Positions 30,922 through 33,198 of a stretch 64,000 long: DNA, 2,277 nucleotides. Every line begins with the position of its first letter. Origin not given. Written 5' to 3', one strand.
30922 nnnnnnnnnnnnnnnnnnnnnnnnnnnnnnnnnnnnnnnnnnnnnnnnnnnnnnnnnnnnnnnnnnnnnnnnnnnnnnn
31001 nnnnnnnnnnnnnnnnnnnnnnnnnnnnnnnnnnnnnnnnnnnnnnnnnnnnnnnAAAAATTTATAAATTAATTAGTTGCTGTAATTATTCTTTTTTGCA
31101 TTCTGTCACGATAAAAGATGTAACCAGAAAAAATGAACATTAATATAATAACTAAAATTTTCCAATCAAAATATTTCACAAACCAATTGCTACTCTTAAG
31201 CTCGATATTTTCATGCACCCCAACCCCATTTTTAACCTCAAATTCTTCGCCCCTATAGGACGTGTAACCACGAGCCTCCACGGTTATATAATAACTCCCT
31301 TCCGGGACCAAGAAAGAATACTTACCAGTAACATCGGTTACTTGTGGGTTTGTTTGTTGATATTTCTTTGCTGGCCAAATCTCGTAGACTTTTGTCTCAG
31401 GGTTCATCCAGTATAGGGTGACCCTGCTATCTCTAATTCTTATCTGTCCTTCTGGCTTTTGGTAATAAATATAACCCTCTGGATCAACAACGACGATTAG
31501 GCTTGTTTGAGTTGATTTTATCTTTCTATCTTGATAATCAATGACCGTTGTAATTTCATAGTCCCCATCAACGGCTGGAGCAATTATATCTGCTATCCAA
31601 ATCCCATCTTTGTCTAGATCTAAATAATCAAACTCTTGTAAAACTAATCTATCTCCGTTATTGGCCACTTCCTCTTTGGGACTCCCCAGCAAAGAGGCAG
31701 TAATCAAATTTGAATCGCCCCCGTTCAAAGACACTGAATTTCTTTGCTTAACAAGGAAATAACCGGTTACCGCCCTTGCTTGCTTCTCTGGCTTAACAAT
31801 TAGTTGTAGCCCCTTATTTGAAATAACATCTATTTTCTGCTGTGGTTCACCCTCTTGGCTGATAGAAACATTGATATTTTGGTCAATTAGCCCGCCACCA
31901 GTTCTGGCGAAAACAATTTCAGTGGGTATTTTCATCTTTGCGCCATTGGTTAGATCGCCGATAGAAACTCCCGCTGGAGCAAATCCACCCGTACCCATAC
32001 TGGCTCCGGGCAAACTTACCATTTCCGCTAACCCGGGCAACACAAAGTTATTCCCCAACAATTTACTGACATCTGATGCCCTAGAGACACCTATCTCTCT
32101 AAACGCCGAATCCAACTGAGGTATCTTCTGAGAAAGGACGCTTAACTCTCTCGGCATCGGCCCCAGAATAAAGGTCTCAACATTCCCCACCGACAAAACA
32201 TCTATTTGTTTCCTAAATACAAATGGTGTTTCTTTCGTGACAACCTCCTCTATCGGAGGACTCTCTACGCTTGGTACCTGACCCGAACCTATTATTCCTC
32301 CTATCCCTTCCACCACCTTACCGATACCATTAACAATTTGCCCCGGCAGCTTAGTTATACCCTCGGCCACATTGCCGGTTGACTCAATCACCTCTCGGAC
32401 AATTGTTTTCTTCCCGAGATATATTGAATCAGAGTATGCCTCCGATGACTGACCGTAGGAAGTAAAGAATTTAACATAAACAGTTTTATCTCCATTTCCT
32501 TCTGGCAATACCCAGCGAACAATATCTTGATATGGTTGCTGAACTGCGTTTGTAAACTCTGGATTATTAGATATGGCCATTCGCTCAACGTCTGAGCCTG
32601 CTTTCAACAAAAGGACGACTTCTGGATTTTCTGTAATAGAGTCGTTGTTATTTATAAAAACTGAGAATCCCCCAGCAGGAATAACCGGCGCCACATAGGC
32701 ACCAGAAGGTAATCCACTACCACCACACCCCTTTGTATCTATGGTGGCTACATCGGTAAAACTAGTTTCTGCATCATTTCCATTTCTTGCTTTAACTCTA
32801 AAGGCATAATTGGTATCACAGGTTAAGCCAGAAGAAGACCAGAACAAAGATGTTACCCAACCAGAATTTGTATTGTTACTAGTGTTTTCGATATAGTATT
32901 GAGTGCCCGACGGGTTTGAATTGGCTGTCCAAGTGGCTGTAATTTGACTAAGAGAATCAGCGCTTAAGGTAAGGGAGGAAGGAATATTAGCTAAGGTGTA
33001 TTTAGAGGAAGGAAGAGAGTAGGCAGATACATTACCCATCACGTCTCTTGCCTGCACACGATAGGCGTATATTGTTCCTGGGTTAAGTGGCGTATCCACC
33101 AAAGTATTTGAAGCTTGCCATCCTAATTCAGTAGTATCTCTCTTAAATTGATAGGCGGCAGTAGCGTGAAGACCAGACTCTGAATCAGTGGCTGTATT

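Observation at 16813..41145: Duplicated giant-surface-protein plus small-membrane-partner cassette: candidate undescribed cell-surface system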

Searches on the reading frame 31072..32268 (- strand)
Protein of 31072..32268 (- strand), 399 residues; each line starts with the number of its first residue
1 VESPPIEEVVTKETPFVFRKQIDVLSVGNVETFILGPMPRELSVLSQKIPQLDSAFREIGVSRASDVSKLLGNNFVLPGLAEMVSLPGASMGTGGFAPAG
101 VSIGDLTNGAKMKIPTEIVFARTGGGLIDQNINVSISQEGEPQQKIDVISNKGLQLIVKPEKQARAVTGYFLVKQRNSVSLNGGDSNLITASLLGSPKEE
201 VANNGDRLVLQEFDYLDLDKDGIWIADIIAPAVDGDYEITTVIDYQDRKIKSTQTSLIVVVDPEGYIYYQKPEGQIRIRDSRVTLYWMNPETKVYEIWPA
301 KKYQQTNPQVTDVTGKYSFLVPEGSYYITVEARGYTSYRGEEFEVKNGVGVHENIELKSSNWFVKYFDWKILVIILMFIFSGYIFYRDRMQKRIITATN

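Call 29: find_homologous_proteins(query=window:31072-32268:-, max_evalue=0.001)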
Query window:31072-32268:- (399 aa): 122 proteins with E <= 0.001 among 5140 candidates; the best 120 are listed.
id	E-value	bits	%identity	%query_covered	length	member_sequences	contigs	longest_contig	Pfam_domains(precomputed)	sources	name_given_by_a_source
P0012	6.7e-134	465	53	97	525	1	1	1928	PF13620.13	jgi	jgi:hypothetical protein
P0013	3.0e-125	436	67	71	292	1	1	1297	PF13620.13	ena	-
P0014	3.2e-112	393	48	97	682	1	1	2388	PF13620.13,PF00041.28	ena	-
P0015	7.7e-110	385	45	98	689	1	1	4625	PF13620.13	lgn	-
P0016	6.0e-107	376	46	98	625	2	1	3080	PF13620.13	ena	-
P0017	9.5e-107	375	46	97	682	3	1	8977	PF13620.13,PF00041.28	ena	-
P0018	1.1e-106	375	46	98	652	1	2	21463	-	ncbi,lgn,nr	ncbi:MAG: carboxypeptidase regulatory-like domain-containing protein [Candidatus Brennerbacteria bac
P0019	2.1e-106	374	45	97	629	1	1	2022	PF13620.13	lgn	-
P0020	1.9e-105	371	46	96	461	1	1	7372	-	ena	-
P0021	3.1e-105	370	46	97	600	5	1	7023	PF13620.13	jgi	-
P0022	4.0e-105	370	45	96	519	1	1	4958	PF13620.13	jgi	jgi:hypothetical protein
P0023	5.5e-104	366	45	97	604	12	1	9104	PF13620.13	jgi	-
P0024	7.0e-104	366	45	99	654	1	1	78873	-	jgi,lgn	jgi:hypothetical protein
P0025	1.2e-103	365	44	98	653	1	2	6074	PF13620.13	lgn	-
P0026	1.6e-103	365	45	98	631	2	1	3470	-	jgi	-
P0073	3.0e-85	305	41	91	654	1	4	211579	PF13620.13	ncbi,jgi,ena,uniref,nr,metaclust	ncbi:MAG: hypothetical protein A2664_02170 [Candidatus Taylorbacteria bacterium RIFCSPHIGHO2_01_FULL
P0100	3.5e-75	271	35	92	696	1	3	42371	PF13620.13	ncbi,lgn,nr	ncbi:carboxypeptidase regulatory-like domain-containing protein [Candidatus Nomurabacteria bacterium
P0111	4.2e-69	251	39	92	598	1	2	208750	PF13620.13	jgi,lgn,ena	jgi:hypothetical protein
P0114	7.0e-66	241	36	100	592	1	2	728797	PF13620.13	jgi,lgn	jgi:hypothetical protein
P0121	1.4e-61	227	33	94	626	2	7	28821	PF13620.13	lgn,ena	-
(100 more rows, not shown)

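Call 32: find_encoding_contigs(protein=P0073, flank=6000, max_places=1)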
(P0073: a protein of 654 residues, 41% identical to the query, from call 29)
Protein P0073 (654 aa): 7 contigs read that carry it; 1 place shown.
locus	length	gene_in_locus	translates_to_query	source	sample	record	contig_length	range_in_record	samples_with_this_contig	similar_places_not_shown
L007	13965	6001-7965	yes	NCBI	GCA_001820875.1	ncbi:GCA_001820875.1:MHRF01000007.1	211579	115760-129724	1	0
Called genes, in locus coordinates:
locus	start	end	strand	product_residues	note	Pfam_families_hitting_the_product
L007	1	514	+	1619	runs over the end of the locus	PF09471:Peptidase_M64 (faint), PF17957:Big_7 (weak), PF18998:Flg_new_2, PF18895:T4SS_pilin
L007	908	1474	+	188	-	PF13238:AAA_18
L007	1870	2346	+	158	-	-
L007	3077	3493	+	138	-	-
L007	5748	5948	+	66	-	-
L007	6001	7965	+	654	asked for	PF13620:CarboxypepD_reg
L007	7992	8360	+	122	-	-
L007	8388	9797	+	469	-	PF07603:Lcl_C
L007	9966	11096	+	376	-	PF00078:RVT_1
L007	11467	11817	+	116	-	PF22296:bAvd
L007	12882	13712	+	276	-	PF03462:PCRF, PF00472:RF-1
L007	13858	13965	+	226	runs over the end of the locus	PF00005:ABC_tran, PF13304:AAA_21 (weak)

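Call 33: find_encoding_contigs(protein=P0114, flank=6000, max_places=1)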
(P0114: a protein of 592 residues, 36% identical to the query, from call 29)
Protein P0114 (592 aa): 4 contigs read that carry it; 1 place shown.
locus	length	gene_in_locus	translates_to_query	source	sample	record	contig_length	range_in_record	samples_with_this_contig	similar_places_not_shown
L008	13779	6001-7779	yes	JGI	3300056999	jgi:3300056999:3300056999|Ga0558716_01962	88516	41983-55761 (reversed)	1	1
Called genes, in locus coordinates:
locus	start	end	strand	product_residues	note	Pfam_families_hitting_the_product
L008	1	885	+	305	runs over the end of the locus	PF03023:MurJ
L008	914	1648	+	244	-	PF03023:MurJ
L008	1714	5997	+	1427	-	PF21722:Gly_rich_2, PF13884:Peptidase_S74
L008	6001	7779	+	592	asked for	PF13620:CarboxypepD_reg (weak)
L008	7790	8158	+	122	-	-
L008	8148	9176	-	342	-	PF13354:Beta-lactamase2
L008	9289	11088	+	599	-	PF00009:GTP_EFTU, PF03144:GTP_EFTU_D2, PF14492:EFG_III (weak), PF00679:EFG_C, PF06421:LepA_C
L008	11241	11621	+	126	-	-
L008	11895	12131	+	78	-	PF00462:Glutaredoxin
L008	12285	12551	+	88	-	-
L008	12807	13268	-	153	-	PF00011:HSP20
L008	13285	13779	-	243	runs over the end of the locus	PF13367:PrsW-protease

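Call 34: find_encoding_contigs(protein=P0024, flank=6000, max_places=1)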
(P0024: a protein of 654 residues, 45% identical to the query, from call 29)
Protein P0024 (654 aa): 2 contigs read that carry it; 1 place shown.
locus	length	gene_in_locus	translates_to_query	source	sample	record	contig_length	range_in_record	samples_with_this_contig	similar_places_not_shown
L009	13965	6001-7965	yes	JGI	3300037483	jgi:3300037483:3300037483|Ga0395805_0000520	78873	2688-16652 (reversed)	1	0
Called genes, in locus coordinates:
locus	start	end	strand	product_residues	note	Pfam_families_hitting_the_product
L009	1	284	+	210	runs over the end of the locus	PF09335:VTT_dom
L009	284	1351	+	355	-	PF11104:PilM_2, PF14450:FtsA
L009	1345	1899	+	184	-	-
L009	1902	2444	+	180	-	-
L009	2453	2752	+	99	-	-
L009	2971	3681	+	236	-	PF00849:PseudoU_synth_2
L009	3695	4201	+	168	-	PF01245:Ribosomal_L19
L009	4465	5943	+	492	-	PF07603:Lcl_C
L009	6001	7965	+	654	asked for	-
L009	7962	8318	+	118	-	-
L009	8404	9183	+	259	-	PF01381:HTH_3, PF12844:HTH_19, PF13274:SocA_Panacea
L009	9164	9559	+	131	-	-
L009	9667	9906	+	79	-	-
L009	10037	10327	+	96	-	-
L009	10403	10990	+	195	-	PF01923:Cob_adeno_trans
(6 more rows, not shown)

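Call 49: search_protein_families(library=pfam, proteins=[P0024, P0073, P0114], max_evalue=0.1)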
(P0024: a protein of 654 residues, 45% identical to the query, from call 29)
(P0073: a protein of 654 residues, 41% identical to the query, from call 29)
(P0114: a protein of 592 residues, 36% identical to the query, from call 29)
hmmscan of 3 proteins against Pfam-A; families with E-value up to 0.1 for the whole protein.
P0024 (654 aa): 2 families
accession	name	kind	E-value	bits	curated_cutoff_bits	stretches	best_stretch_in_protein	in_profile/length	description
PF13620.12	CarboxypepD_reg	-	6.1e-05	23.7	32.3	1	563-612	32-82/82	Carboxypeptidase regulatory-like domain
PF00379.29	Chitin_bind_4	-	0.097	13.4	25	0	557-580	19-45/66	Insect cuticle protein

P0073 (654 aa): 4 families
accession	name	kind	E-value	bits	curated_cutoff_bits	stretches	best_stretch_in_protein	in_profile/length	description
PF13620.12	CarboxypepD_reg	-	1.4e-08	35.4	32.3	1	590-641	30-82/82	Carboxypeptidase regulatory-like domain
PF13715.12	CarbopepD_reg_2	-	0.00027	21.3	32.2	1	592-621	28-58/88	CarboxypepD_reg-like domain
PF08308.17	PEGA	-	0.02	15.2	20.8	1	604-643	32-70/71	PEGA domain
PF07705.17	CARDB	-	0.076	13.7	22.7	0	509-556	52-95/101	CARDB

P0114 (592 aa): 2 families
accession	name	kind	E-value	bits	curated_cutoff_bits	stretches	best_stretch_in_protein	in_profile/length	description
PF13620.12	CarboxypepD_reg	-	3e-07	31.1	32.3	1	491-544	28-82/82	Carboxypeptidase regulatory-like domain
PF08308.17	PEGA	-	0.052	13.9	20.8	0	507-546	32-70/71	PEGA domain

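Call 56: predict_structure(alignment_id=A4)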
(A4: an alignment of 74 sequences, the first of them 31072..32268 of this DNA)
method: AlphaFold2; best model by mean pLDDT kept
length: 399 residues; sequences in the alignment: 74
mean_pLDDT: 84.4   pTM: 0.74
mean pLDDT of the five models: 84.4, 84.1, 82.7, 82.1, 81.5
residues with pLDDT >= 90: 242; 70-90: 80; 50-70: 46; < 50: 31
segments of 3 or more residues with pLDDT < 50: 90-96, 178-199
pLDDT, mean of each block of 10 residues (from residue 1): 58 66 60 80 93 94 92 90 72 52 88 95 83 89 92 95 97 66 40 39 64 96 96 92 96 94 91 96 97 96 91 93 93 97 85 95 82 95 97 91
secondary structure, 60 per line:
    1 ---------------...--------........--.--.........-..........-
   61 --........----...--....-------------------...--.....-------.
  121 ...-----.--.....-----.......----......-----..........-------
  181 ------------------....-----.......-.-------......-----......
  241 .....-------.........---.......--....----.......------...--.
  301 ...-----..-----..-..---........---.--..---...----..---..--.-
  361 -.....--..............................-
elements in order: H27-34 H40-48 H50-59 H64-70 E75-77 H80-83 H108-112 E120-123 E132-136 E142-148 E153-158 E164-173 H199-202 E208-214 E224-229 E235-245 E253-261 E265-271 E274-277 E282-288 E295-297 H300-303 E324-331 E343-345 H362-366 H369-398

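Call 72: find_encoding_contigs(protein=P0100, flank=5000, max_places=1)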
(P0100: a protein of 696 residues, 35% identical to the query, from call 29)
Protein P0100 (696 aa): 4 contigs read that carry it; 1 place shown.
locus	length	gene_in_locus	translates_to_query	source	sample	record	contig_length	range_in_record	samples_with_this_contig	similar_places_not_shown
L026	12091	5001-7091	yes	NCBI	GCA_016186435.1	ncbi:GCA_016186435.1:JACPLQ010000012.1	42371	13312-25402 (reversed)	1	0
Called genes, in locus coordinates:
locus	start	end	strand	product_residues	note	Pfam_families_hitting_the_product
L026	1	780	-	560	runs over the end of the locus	PF06418:CTP_synth_N, PF00117:GATase, PF07722:Peptidase_C26 (weak)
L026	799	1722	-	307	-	PF18075:FtsX_ECD, PF02687:FtsX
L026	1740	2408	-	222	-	PF00931:NB-ARC (faint), PF00005:ABC_tran, PF02463:SMC_N (faint), PF13304:AAA_21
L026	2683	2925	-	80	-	PF04014:MazE_antitoxin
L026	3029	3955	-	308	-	PF03462:PCRF, PF00472:RF-1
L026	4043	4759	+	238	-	PF01988:VIT1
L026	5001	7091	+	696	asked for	PF13620:CarboxypepD_reg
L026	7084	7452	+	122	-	-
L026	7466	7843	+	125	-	PF05635:23S_rRNA_IVP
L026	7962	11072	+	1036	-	-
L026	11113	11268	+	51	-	-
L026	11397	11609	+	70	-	-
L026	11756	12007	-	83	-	PF01541:GIY-YIG, PF10544:T5orf172 (weak)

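Call 73: find_encoding_contigs(protein=P0111, flank=5000, max_places=1)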
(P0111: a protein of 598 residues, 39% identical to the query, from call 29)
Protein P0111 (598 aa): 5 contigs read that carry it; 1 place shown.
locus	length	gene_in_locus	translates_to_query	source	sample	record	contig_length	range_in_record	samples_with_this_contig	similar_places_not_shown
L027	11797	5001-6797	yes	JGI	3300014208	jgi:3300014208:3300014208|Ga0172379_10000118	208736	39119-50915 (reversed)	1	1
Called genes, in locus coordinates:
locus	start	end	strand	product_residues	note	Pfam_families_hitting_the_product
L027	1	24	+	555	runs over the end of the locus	PF03717:PBP_dimer, PF00905:Transpeptidase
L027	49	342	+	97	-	-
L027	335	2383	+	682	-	-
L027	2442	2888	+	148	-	PF02452:PemK_toxin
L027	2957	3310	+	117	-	PF05635:23S_rRNA_IVP, PF22296:bAvd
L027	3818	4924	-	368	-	PF00078:RVT_1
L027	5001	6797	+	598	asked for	PF13620:CarboxypepD_reg (faint)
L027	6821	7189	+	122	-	-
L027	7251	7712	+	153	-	PF03449:GreA_GreB_N, PF01272:GreA_GreB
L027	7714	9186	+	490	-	PF01336:tRNA_anti-codon, PF00152:tRNA-synt_2, PF01409:tRNA-synt_2d (faint)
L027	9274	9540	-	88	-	-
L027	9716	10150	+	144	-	PF02381:MraZ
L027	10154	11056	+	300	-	PF01209:Ubie_methyltran (faint), PF01795:Methyltransf_5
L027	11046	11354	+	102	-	-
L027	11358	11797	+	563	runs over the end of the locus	PF03717:PBP_dimer (faint), PF00905:Transpeptidase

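Call 74: find_encoding_contigs(protein=P0121, flank=5000, max_places=1)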
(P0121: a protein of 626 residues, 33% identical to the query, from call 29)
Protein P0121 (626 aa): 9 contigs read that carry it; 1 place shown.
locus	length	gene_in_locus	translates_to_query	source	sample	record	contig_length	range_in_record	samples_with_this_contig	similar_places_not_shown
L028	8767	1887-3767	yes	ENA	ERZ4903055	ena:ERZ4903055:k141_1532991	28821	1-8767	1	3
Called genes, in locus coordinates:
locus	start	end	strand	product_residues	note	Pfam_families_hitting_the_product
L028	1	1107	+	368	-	?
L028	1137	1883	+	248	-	PF13399:LytR_C (faint)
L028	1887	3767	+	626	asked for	PF13620:CarboxypepD_reg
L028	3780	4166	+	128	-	-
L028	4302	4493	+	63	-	PF00462:Glutaredoxin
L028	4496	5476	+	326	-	PF03486:HI0933_like (faint), PF07992:Pyr_redox_2, PF13738:Pyr_redox_3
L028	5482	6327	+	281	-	PF00480:ROK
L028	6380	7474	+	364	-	PF01926:MMR_HSR1, PF02421:FeoB_N, PF06071:YchF-GTPase_C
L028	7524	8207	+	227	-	PF01797:Y1_Tnp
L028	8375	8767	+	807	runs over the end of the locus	PF00133:tRNA-synt_1, PF09334:tRNA-synt_1g, PF13603:tRNA-synt_1_2, PF00133:tRNA-synt_1, PF08264:Anticodon_1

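Call 81: search_solved_structures(query=A4, max_evalue=1)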
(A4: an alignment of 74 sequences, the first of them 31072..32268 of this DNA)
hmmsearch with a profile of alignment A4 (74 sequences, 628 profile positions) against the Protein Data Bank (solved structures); distinct sequences matched with E-value up to 1: 8.
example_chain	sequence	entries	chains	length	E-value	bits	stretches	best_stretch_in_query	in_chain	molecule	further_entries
7yui_A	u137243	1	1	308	0.044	15.6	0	355-390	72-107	Polyubiquitin-C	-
1h8l_A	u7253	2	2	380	0.11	14.3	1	537-587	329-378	CARBOXYPEPTIDASE GP180 RESIDUES 503-882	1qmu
5b83_A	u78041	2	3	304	0.11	14.2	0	355-390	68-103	tetra ubiquitin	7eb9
5h07_A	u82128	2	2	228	0.53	12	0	355-390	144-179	Polyubiquitin-C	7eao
5aq0_A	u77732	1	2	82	0.78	11.4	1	540-588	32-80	CARBOXYPEPTIDASE D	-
7tv4_C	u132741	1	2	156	0.84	11.3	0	355-390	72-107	Polyubiquitin-C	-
4zqs_A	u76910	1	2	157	0.85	11.3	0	355-390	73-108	ubiquitin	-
3mn8_A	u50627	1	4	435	0.95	11.2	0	535-578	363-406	LP15968p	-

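Call 86: fold_search(model_id=the predicted structure, library=pdb)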
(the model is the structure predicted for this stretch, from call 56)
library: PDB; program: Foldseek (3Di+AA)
matches with E <= 10: 1814; with E <= 0.001: 17
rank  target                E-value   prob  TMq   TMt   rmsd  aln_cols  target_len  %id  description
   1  3irp                  9.9e-06  0.95  0.14  0.13  17.2       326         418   10  Crystal structure of functional region of UafA from Staphylococcus saprophyticus at 1.50 angstrom resolution (released 2010-09-08)
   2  8vdk                  1.5e-05  0.99  0.16  0.15  20.9       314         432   11  Crystal Structure of LPXTG-motif Cell Wall Anchor Domain Protein MSCRAMM_SdrD from Staphylococcus aureus (released 2024-08-07)
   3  6x3a                  2.4e-05  0.98  0.19  0.23  23.9       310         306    8  Crystal structure of the FN4-FN6 domains of human PTPRD (released 2021-05-26)
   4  5e55_A                6.8e-05  0.87  0.16  0.19  18.8       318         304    9  Crystal structure of mouse CNTN6 FN1-FN3 domains (released 2016-08-31)
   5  3is0                  1.3e-04  0.99  0.17  0.17  16.6       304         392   12  Crystal structure of functional region of UafA from Staphylococcus saprophyticus in the presence of cholesterol (released 2010-09-08)
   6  3kpt_A                1.6e-04  0.89  0.17  0.18  22.1       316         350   12  Crystal structure of BcpA, the major pilin subunit of Bacillus cereus (released 2009-11-24)
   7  5yu5_B                2.7e-04  1.00  0.26  0.24  15.1       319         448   11  Crystal structure of shaft pilin spaD from Lactobacillus rhamnosus GG (released 2018-06-20)
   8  6xi3                  4.9e-04  0.96  0.17  0.17  24.4       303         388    8  Crystal structure of tetra-tandem repeat in extending region of large adhesion protein (released 2020-10-14)
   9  2ww8                  5.8e-04  1.00  0.18  0.09  21.4       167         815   14  Structure of the pilus adhesin (RrgA) from Streptococcus pneumoniae (released 2010-01-19)
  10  4ziq                  6.1e-04  0.85  0.16  0.05  21.5       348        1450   12  Crystal structure of trypsin activated alpha-2-macroglobulin from Escherichia coli. (released 2015-06-10)
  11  4p99_A                6.4e-04  0.69  0.16  0.15  29.5       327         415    9  Ca2+-stabilized adhesin helps an Antarctic bacterium reach out and bind ice (released 2014-06-18)
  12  3rkp_B                7.2e-04  0.63  0.15  0.16  23.2       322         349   11  Crystal structure of BcpA*(D312A), the major pilin subunit of Bacillus cereus (released 2012-05-30)
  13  3eif                  8.4e-04  0.96  0.20  0.10  14.1       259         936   13  1.9 angstrom crystal structure of the active form of the C5a peptidase from Streptococcus pyogenes (ScpA) (released 2009-02-24)
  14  1fnh                  9.4e-04  0.84  0.17  0.23  23.6       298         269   10  CRYSTAL STRUCTURE OF HEPARIN AND INTEGRIN BINDING SEGMENT OF HUMAN FIBRONECTIN (released 1999-03-16)
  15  6lxw_P                9.4e-04  0.77  0.16  0.13  16.9       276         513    9  Cryo-EM structure of human secretory immunoglobulin A in complex with the N-terminal domain of SpsA (released 2020-05-27)
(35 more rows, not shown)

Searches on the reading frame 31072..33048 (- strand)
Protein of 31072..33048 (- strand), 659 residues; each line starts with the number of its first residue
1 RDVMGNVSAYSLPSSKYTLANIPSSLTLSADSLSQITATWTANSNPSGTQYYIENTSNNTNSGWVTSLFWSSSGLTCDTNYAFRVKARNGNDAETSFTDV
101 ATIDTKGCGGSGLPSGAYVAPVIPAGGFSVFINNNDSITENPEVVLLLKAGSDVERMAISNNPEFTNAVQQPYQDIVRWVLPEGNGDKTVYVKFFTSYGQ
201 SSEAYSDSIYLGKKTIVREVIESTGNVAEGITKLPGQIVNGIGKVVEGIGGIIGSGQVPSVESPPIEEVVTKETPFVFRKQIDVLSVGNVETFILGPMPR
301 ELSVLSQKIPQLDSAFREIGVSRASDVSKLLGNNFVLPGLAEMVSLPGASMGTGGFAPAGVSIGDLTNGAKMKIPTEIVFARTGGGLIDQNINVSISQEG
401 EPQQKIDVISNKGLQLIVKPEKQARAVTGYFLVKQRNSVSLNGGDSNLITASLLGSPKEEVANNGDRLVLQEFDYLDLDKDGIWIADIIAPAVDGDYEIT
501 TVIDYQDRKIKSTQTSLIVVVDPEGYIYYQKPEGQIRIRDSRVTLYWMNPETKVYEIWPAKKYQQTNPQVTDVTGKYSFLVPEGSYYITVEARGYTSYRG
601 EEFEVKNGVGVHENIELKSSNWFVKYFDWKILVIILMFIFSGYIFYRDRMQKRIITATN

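Call 49: search_protein_families(library=pfam, proteins=[window:31072-33048:-], max_evalue=0.1)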
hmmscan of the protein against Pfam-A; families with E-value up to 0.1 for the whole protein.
window:31072-33048:- (659 aa): 2 families
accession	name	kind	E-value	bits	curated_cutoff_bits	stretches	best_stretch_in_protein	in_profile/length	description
PF13620.12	CarboxypepD_reg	-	3.5e-06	27.7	32.3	1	568-617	31-81/82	Carboxypeptidase regulatory-like domain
PF00041.27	fn3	-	0.0019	18.8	25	1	23-91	3-72/84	Fibronectin type III domain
